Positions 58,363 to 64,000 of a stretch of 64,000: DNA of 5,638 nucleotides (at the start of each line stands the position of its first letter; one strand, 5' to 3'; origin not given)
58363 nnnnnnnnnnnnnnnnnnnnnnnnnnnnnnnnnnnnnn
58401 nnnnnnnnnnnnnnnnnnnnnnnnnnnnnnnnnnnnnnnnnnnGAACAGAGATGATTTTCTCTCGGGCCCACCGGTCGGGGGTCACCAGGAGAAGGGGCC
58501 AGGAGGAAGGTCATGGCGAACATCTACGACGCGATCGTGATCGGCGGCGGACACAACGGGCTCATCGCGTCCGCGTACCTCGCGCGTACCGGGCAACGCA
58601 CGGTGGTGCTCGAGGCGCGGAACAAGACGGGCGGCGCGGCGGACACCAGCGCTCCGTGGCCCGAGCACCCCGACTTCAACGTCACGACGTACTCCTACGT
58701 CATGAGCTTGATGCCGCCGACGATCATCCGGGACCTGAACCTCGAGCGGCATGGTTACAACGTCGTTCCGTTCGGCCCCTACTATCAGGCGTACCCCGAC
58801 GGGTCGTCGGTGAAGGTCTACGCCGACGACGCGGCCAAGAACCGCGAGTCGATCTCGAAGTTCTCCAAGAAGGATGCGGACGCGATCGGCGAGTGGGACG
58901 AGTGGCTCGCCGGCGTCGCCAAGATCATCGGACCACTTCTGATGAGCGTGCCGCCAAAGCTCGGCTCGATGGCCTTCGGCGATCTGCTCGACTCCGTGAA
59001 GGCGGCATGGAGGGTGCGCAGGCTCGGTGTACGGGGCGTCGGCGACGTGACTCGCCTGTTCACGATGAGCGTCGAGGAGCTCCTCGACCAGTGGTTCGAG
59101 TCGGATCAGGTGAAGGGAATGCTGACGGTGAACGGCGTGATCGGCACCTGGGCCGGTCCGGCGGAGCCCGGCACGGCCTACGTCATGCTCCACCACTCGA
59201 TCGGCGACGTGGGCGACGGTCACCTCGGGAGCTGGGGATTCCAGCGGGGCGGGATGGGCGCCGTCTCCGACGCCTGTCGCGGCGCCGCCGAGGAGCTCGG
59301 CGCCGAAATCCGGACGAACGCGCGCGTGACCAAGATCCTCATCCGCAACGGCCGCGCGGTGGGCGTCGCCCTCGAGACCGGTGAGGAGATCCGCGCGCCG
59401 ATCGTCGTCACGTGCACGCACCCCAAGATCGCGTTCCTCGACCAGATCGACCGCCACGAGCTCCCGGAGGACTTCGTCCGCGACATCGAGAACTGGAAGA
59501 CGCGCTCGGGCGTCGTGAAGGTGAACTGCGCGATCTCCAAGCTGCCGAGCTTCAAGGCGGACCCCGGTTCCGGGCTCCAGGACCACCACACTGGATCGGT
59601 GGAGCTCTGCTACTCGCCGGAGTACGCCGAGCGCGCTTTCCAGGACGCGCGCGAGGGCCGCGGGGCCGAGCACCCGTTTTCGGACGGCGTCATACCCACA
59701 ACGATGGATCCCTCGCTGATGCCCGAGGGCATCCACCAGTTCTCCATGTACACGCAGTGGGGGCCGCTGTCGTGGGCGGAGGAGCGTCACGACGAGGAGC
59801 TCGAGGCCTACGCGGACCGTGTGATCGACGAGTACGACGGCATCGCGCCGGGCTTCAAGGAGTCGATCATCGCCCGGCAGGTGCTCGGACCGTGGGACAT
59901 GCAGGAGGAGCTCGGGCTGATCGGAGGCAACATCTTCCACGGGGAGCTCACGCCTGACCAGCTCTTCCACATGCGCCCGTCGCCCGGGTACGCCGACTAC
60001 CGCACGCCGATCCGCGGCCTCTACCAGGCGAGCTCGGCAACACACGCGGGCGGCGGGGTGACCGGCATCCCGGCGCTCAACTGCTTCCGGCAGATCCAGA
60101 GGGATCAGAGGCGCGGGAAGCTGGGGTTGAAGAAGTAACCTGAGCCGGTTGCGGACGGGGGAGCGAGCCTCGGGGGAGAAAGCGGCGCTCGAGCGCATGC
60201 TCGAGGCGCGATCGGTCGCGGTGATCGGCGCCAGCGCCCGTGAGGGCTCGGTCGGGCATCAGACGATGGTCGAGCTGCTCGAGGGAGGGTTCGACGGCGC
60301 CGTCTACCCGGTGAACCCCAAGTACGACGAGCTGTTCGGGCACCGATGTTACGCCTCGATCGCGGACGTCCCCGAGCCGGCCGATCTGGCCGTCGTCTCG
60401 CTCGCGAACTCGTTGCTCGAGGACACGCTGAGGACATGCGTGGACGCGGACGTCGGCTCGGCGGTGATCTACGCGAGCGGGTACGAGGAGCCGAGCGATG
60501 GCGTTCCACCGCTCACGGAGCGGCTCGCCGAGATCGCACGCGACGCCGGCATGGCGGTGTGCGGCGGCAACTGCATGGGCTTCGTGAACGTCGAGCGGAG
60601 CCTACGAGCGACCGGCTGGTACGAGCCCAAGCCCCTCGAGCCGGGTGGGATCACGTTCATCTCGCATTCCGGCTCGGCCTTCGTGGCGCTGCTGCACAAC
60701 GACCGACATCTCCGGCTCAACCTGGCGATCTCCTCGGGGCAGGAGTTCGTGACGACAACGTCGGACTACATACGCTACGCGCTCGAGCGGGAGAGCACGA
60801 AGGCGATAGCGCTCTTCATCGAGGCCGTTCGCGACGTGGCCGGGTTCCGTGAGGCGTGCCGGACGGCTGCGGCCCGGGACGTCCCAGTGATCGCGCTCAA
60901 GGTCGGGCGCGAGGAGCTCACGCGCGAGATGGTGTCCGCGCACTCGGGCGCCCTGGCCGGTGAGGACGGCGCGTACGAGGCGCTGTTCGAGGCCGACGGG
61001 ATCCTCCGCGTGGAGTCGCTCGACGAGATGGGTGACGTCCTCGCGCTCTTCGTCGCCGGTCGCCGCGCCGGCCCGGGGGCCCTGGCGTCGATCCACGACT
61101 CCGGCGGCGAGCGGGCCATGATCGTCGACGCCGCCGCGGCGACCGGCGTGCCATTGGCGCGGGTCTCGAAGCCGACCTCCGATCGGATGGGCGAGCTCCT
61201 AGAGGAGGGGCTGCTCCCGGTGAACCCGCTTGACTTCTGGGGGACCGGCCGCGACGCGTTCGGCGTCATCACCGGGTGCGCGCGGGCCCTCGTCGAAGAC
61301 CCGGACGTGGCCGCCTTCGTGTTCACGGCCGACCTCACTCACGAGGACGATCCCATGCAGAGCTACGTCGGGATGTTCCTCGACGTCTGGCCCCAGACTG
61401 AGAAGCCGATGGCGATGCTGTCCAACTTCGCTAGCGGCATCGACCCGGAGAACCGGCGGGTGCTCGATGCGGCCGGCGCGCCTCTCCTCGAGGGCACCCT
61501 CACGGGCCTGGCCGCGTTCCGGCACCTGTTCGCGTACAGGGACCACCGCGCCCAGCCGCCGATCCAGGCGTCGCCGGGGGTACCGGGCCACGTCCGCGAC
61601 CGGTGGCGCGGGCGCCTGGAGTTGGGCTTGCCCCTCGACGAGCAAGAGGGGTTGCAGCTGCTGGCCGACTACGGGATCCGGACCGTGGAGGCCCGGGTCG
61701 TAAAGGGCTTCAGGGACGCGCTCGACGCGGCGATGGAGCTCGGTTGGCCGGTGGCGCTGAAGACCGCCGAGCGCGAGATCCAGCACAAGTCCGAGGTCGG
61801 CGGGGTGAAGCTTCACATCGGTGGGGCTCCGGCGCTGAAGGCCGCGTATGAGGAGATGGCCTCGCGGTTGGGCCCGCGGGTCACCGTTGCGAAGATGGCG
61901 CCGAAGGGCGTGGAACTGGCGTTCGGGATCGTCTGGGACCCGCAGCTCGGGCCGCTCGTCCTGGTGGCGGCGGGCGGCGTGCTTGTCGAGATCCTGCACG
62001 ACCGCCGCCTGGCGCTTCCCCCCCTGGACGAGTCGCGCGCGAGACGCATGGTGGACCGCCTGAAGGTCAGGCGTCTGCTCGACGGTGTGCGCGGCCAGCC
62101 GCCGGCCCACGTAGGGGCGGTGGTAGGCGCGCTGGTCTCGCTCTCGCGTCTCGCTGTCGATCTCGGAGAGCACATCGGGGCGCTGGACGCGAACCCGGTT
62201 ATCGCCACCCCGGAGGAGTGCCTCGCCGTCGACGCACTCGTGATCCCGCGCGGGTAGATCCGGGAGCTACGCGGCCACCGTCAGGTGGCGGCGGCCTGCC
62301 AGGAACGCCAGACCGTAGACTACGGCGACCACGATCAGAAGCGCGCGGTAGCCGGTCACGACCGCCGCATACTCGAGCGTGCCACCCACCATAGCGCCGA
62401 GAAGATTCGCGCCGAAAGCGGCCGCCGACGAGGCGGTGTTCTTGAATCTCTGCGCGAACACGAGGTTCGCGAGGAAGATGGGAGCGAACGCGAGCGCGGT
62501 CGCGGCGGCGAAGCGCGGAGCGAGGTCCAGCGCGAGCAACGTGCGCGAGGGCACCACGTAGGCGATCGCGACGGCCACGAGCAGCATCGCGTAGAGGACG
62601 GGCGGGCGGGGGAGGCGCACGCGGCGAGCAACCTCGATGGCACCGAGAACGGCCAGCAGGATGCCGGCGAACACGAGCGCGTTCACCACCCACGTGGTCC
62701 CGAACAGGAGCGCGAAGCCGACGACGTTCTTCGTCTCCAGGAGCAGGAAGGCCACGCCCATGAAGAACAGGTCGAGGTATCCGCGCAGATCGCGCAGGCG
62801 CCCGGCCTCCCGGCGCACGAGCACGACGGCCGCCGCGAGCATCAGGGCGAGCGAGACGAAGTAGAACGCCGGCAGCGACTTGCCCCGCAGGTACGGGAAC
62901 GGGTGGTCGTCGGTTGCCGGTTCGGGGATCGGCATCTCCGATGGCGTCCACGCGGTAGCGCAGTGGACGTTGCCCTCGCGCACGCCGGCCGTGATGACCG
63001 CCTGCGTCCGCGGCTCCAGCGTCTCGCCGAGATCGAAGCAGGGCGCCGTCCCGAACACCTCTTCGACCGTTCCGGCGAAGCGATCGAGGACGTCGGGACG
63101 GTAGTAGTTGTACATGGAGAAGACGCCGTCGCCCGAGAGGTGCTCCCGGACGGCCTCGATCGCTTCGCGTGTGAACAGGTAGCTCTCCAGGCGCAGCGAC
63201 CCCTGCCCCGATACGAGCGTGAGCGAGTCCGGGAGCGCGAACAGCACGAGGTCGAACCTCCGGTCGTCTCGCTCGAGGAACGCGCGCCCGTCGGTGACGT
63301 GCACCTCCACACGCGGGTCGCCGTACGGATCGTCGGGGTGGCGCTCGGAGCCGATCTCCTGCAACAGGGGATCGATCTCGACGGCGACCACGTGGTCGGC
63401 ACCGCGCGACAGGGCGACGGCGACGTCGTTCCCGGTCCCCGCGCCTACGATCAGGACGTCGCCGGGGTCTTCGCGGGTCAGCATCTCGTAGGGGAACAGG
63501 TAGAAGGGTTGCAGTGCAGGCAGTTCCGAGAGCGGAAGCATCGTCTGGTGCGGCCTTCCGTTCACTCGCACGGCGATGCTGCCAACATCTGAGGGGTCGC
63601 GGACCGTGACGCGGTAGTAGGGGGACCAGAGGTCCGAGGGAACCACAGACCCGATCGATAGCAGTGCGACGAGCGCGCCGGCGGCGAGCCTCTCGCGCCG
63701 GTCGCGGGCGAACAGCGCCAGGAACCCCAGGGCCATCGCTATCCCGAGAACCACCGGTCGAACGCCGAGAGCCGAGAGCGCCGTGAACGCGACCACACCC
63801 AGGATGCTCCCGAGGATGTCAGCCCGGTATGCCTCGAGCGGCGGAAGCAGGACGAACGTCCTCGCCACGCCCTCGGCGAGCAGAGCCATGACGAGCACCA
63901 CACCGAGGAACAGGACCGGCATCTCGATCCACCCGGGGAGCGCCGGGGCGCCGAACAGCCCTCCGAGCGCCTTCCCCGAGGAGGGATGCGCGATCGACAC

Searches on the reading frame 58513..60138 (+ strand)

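Call 14: search_protein_families(library=pfam, proteins=[window:58513-60138:+], max_evalue=0.00001)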
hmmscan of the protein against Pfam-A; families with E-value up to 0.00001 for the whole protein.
window:58513-60138:+ (541 aa): 6 families
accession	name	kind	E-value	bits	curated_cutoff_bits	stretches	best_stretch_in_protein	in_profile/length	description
PF01593.30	Amino_oxidase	-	1.2e-12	48.3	19.8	1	233-337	199-287/443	Flavin containing amine oxidoreductase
PF01266.30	DAO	-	1.6e-12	48.1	27.9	0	251-309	151-209/353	FAD dependent oxidoreductase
PF13450.12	NAD_binding_8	-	4.1e-08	33.8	21.9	1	9-50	1-41/68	NAD(P)-binding Rossmann-like domain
PF00890.30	FAD_binding_2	-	2.4e-06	27.5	20.4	0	6-46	1-41/414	FAD binding domain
PF12831.13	FAD_oxidored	-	2.6e-06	27.4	27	0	6-43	1-38/416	FAD dependent oxidoreductase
PF07992.20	Pyr_redox_2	-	2.8e-06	27.4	26.1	0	251-302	185-235/291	Pyridine nucleotide-disulphide oxidoreductase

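Call 52: search_protein_families(library=ncbifam, proteins=[window:58513-60138:+], max_evalue=0.00001)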
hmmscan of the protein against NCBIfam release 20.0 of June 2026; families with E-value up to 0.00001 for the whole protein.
window:58513-60138:+ (541 aa): 16 families
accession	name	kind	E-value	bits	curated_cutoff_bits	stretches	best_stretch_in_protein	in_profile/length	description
NF045689.1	BCarotKetCrtO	equivalog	4.4e-71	240.1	1000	1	4-533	3-540/563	beta-carotene ketolase CrtO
TIGR02734.1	crtI_fam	subfamily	2.5e-27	95.8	238.1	1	7-519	1-477/504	phytoene desaturase family protein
TIGR02730.1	carot_isom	equivalog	4.4e-24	85.2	586.9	2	234-320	214-300/493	carotenoid isomerase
NF058655.1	CrtID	equivalog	1.3e-15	57.2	640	1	186-516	164-467/478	bifunctional phytoene desaturase/3,4-desaturase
NF045637.1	carotdesatCrtDProt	equivalog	6.1e-15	54.7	580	1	239-305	213-278/485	1-hydroxycarotenoid 3,4-desaturase CrtD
TIGR02733.1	desat_CrtD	equivalog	3.5e-12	45.7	549.7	0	7-45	4-42/492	C-3',4' desaturase CrtD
NF005560.0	PRK07233.1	equivalog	6.6e-12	45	252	0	242-329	192-278/435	hypothetical protein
TIGR03467.1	HpnE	equivalog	1.3e-07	31.3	283.05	0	8-44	2-38/430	hydroxysqualene dehydroxylase HpnE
NF006130.0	PRK08274.1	equivalog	6.8e-07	28.4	369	0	243-301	127-188/467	FAD-dependent tricarballylate dehydrogenase TcuA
NF041385.1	Dggglyphlred_Halo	equivalog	6.9e-07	28.1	700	0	259-317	105-163/405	digeranylgeranylglycerophospholipid reductase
NF007542.0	PRK10157.1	subfamily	1.2e-06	27.5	610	0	3-43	4-44/428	FAD-dependent oxidoreductase FixC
NF040505.1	ArsO_flavin_mono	equivalog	1.5e-06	27.9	425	1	5-67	1-61/346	ArsO family NAD(P)H-dependent flavin-containing monooxygenase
NF004789.0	PRK06134.1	subfamily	1.5e-06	27.1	747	0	5-49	13-57/581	FAD-dependent oxidoreductase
TIGR02032.1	GG-red-SF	subfamily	2.3e-06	27.6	158.8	0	5-39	1-35/297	geranylgeranyl reductase family protein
TIGR03143.1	AhpF_homolog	hypoth_equivalog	4.1e-06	25.6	687.65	1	1-59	1-58/555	putative alkyl hydroperoxide reductase F subunit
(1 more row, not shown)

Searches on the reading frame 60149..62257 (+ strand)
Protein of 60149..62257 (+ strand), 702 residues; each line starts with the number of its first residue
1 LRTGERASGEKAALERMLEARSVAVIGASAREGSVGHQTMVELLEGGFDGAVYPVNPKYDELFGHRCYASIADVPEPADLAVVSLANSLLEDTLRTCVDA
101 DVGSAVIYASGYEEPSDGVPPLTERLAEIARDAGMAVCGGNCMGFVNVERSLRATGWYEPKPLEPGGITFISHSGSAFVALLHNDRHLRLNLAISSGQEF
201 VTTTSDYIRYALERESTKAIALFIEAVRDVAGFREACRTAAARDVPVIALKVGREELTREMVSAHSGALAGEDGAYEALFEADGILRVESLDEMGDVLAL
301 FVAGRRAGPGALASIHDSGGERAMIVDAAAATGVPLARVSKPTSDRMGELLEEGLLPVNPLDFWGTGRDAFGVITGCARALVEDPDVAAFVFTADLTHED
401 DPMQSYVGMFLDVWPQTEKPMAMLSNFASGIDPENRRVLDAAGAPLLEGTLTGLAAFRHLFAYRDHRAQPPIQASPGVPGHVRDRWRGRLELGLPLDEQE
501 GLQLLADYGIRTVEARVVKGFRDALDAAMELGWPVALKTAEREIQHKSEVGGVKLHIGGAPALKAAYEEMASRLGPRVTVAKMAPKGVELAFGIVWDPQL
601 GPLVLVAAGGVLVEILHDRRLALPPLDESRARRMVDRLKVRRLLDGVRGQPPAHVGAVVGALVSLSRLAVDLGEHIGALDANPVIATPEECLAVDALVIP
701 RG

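Call 14: search_protein_families(library=pfam, proteins=[window:60149-62257:+], max_evalue=0.00001)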
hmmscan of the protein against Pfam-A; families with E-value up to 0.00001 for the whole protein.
window:60149-62257:+ (702 aa): 4 families
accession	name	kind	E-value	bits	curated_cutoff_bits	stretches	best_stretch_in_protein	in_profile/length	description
PF13549.11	ATP-grasp_5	-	2.4e-57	194.3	27.6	1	496-698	10-219/221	ATP-grasp domain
PF13607.11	Succ_CoA_lig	-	3.2e-33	114.8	27.4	1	165-301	1-138/138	Succinyl-CoA ligase like flavodoxin domain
PF13380.12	CoA_binding_2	-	1.1e-22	81.1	22.8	1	21-146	1-114/116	CoA binding domain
PF02629.25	CoA_binding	-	5.9e-08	33.8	22.3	1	21-111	4-97/97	CoA binding domain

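Call 85: search_protein_families(library=ncbifam, proteins=[window:60149-62254:+], max_evalue=0.001)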
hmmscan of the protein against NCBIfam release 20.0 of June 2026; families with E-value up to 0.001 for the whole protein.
window:60149-62254:+ (702 aa): 4 families
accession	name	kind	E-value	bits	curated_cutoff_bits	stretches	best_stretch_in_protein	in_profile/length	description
NF045494.1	AcCoALig_Archglob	equivalog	1.8e-90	304.2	1200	2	11-461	215-660/665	acetate--CoA ligase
NF045492.1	HydPropCoALig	equivalog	1.5e-82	278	1300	2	6-411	240-644/700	3-hydroxypropionate--CoA ligase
TIGR02717.1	AcCoA-syn-alpha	equivalog_domain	8.2e-81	271.9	567.15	1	14-463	1-446/447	acetate--CoA ligase alpha subunit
NF045493.1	HydDutCoALig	equivalog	3e-79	267.4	1300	1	17-687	6-683/698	4-hydroxybutyrate--CoA ligase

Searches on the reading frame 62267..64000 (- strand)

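Call 14: search_protein_families(library=pfam, proteins=[window:62267-64000:-], max_evalue=0.00001)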
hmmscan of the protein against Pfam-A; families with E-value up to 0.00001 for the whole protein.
window:62267-64000:- (577 aa): 1 family
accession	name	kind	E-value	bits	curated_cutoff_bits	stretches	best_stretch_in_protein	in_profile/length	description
PF01564.23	Spermine_synth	-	2.7e-07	30.7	22.9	1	173-296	13-130/186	Spermine/spermidine synthase domain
